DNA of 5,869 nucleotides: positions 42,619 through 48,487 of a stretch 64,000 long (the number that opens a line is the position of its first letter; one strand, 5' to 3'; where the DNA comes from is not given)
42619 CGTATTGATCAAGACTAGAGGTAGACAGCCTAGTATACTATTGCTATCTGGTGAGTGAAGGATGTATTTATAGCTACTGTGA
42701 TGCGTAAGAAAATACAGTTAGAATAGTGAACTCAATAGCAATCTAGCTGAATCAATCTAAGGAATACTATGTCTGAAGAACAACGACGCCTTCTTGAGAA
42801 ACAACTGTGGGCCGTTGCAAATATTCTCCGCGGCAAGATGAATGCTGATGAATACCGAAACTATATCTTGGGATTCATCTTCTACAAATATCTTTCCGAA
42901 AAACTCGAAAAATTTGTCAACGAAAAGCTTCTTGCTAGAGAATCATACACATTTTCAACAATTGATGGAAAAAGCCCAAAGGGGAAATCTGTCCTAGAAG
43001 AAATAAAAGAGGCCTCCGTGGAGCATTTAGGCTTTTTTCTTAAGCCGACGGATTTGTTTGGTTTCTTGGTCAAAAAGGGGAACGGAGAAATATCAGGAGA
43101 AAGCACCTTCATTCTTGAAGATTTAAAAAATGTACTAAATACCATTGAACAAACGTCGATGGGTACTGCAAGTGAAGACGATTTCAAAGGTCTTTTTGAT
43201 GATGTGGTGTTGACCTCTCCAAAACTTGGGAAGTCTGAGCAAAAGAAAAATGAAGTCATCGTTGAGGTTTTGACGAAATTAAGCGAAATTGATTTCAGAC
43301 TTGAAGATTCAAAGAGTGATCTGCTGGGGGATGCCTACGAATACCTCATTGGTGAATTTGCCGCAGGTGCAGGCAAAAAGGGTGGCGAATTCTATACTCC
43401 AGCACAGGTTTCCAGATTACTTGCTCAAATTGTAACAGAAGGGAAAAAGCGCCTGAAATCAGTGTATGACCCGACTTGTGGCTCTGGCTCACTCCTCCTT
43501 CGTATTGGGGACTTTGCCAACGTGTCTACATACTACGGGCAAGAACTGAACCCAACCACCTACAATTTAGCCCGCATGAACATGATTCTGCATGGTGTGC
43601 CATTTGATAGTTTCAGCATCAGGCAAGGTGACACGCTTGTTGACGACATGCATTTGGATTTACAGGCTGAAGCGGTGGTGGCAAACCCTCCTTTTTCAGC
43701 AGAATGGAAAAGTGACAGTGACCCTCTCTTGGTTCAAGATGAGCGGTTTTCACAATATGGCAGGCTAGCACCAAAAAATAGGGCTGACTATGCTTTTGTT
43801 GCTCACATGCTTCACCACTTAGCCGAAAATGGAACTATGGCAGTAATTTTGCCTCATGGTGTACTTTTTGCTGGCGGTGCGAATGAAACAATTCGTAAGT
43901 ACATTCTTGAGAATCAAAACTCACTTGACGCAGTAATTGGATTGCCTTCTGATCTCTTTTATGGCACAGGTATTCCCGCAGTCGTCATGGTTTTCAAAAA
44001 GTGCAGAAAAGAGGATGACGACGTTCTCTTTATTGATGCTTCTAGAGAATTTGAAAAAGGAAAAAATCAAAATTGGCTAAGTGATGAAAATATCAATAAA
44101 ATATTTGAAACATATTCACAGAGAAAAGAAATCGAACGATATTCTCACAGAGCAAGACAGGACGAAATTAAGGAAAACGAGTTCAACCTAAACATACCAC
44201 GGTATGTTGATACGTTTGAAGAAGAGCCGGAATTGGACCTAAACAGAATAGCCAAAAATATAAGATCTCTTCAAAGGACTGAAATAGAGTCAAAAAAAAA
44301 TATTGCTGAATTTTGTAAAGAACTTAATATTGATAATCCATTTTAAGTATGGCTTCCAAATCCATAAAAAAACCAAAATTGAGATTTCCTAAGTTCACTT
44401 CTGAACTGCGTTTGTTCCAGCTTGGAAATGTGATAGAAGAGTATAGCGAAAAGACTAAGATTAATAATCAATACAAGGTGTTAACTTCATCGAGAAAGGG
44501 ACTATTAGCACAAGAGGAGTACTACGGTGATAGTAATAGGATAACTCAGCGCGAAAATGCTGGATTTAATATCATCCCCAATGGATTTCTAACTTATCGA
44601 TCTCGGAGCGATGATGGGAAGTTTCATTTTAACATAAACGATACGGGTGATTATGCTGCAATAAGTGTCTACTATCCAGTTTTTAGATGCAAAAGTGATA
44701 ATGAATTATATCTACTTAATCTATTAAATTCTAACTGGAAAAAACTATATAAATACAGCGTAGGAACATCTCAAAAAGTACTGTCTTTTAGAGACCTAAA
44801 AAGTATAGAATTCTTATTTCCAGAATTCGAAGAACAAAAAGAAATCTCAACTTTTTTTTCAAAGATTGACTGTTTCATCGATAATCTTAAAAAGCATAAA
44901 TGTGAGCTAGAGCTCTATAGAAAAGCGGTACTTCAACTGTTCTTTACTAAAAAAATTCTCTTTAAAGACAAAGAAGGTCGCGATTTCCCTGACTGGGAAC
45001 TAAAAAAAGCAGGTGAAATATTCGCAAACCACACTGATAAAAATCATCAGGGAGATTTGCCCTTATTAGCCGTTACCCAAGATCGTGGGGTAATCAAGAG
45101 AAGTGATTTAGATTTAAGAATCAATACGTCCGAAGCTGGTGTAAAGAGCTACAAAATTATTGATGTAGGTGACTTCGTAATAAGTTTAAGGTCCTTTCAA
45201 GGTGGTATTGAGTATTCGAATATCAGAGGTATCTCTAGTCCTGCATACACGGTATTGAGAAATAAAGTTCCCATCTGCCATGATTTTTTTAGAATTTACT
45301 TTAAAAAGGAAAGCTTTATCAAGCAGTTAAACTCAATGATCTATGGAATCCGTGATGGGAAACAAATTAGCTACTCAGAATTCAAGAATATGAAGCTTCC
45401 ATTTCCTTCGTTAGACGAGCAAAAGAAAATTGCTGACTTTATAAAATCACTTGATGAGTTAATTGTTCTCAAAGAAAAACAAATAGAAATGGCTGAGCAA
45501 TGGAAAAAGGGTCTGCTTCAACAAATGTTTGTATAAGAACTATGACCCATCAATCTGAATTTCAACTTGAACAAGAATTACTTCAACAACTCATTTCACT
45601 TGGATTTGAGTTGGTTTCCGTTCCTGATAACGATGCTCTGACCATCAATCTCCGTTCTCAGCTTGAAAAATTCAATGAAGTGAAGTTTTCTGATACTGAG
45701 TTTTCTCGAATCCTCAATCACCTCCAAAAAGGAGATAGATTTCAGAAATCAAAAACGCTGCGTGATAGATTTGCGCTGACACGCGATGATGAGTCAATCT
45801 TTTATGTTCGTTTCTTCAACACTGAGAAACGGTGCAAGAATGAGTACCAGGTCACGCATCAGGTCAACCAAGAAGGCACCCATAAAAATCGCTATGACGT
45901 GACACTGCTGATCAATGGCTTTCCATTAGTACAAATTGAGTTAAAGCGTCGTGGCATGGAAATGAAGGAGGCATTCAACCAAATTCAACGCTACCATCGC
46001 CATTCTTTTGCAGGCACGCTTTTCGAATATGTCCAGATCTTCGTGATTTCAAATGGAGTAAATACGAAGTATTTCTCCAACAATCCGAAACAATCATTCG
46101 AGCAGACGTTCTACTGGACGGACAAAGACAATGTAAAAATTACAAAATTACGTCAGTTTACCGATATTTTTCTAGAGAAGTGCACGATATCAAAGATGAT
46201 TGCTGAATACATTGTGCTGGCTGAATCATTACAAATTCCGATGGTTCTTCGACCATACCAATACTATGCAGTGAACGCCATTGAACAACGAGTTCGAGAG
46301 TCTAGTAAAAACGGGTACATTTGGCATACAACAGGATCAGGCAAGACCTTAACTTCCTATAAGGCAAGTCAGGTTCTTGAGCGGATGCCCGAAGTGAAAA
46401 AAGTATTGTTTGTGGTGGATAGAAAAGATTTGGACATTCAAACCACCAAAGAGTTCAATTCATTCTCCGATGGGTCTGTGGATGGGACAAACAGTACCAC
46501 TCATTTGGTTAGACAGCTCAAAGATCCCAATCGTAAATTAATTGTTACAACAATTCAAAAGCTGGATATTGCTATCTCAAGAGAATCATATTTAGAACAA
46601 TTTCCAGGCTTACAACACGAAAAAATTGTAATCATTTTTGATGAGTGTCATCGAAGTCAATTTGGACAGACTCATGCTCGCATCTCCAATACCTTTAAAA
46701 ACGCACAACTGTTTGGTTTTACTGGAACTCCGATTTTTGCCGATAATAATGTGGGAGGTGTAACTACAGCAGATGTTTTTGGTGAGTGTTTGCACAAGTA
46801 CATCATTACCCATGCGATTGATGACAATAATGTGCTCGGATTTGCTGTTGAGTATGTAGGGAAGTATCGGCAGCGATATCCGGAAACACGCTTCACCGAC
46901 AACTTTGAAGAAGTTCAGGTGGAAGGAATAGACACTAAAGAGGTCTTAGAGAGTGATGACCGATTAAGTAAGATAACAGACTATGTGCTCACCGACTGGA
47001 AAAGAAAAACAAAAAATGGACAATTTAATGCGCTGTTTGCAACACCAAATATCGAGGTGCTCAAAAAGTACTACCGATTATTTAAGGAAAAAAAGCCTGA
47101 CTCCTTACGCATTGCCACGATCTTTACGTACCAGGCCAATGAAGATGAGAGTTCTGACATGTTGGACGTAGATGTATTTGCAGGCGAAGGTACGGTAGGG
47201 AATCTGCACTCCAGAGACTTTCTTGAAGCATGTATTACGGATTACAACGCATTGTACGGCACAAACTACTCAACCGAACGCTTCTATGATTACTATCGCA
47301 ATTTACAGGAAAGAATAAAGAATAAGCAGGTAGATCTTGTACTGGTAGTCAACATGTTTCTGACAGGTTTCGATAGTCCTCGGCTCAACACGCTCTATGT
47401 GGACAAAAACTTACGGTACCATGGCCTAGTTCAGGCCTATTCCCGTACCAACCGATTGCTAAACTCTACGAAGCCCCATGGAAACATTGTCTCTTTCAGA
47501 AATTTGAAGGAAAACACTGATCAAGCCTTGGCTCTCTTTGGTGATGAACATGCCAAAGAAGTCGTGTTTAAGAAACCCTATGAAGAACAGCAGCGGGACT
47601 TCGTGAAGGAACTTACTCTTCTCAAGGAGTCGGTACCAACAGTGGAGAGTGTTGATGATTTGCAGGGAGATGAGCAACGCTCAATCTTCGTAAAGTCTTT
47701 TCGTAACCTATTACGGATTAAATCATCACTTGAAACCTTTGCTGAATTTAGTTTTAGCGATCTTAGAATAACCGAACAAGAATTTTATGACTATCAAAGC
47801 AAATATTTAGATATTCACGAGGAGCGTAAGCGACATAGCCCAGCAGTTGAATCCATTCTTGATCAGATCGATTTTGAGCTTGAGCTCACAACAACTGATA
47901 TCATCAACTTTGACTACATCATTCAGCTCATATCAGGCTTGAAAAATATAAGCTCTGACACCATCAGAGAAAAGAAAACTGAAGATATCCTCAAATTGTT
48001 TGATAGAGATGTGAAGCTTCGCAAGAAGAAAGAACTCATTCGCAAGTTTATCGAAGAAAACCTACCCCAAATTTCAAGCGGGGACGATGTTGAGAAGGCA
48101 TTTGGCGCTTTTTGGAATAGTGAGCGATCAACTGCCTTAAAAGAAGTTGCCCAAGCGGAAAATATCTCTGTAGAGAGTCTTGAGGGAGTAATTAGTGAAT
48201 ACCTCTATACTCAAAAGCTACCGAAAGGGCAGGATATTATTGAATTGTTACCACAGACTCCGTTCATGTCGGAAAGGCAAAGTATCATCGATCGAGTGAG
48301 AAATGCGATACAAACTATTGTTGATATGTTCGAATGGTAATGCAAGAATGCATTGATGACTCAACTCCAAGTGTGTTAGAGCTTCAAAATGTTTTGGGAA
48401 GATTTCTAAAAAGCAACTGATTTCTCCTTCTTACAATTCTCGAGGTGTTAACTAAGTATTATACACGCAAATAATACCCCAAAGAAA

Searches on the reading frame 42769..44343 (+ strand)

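Call 55: search_protein_families(library=pfam, proteins=[window:42769-44343:+], max_evalue=0.001)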
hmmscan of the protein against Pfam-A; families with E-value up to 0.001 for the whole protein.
window:42769-44343:+ (525 aa): 4 families
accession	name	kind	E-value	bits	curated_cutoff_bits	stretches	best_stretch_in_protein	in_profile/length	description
PF02384.22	N6_Mtase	-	2.8e-105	352.5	20.4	1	182-486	2-309/311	N-6 DNA Methylase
PF12161.14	HsdM_N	-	1.7e-20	74.5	24.5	1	9-170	1-134/135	HsdM N-terminal domain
PF07669.17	Eco57I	-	3.9e-06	27.5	25.3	1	300-384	75-158/171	Eco57I restriction-modification methylase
PF05175.20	MTS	-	0.00051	20.1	23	0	215-314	20-113/170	Methyltransferase small domain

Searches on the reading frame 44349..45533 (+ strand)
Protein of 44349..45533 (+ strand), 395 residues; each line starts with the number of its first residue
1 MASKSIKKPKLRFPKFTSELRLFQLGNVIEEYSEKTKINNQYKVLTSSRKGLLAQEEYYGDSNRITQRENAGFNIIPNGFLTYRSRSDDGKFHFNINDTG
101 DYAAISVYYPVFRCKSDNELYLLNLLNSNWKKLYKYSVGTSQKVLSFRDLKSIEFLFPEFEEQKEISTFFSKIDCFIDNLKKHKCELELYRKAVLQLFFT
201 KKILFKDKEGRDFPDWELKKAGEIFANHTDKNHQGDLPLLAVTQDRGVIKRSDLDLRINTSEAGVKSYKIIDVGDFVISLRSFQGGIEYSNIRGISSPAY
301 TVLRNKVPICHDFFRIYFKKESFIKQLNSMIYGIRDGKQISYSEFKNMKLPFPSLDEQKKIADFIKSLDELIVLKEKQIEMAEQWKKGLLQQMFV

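Call 55: search_protein_families(library=pfam, proteins=[window:44349-45533:+], max_evalue=0.001)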
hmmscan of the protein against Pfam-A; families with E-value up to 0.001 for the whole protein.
window:44349-45533:+ (395 aa): 1 family
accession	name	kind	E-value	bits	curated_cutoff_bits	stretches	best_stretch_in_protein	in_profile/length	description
PF01420.25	Methylase_S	-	7.4e-23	82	22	2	41-188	31-167/168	Type I restriction modification DNA specificity domain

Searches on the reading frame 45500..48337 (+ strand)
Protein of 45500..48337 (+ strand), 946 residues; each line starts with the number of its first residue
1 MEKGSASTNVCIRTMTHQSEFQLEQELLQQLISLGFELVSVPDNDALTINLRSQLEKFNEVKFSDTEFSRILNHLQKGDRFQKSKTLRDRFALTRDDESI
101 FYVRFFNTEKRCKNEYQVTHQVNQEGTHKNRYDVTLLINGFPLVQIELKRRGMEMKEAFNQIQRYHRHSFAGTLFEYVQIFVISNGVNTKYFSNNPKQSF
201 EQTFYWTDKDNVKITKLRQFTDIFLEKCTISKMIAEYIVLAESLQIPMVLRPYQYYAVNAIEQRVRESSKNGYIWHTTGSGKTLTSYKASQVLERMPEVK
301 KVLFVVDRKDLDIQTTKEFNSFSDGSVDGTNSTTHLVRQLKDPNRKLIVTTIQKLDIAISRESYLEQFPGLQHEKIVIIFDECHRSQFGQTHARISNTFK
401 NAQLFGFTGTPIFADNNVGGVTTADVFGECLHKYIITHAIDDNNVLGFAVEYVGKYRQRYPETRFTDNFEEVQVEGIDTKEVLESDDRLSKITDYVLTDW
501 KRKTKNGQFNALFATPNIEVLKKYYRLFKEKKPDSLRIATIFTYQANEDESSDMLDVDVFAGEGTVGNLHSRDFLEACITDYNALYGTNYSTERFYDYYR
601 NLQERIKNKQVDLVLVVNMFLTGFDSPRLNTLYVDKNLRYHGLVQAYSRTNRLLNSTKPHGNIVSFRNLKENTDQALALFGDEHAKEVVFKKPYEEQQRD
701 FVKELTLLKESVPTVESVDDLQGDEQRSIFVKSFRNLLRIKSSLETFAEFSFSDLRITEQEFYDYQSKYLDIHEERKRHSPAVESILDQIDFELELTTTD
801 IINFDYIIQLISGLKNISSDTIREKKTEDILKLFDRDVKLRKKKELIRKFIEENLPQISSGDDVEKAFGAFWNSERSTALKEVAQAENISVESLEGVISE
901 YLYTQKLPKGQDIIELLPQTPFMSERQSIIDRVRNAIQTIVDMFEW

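Call 55: search_protein_families(library=pfam, proteins=[window:45500-48337:+], max_evalue=0.001)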
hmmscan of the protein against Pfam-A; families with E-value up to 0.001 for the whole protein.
window:45500-48337:+ (946 aa): 6 families
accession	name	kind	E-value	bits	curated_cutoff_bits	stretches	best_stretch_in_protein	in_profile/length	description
PF18766.7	SWI2_SNF2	-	7.1e-62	209.4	26.7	1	253-473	1-212/221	SWI2/SNF2 ATPase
PF22679.2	T1R_D3-like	-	3.1e-57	193.8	27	1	508-668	2-158/158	Type I restriction enzyme subunit R domain 3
PF12008.13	EcoR124_C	-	2.1e-54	185.3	23.1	1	689-944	1-260/260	Type I restriction and modification enzyme - subunit R C terminal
PF04851.21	ResIII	-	1.4e-40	139.3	22.5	1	248-412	2-163/164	Type III restriction enzyme, res subunit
PF04313.20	HSDR_N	-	1.7e-39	136.2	25.1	1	18-198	2-196/198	Type I restriction enzyme R protein N terminus (HSDR_N)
PF00270.35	DEAD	-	1e-09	38.8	26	1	252-412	2-161/167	DEAD/DEAH box helicase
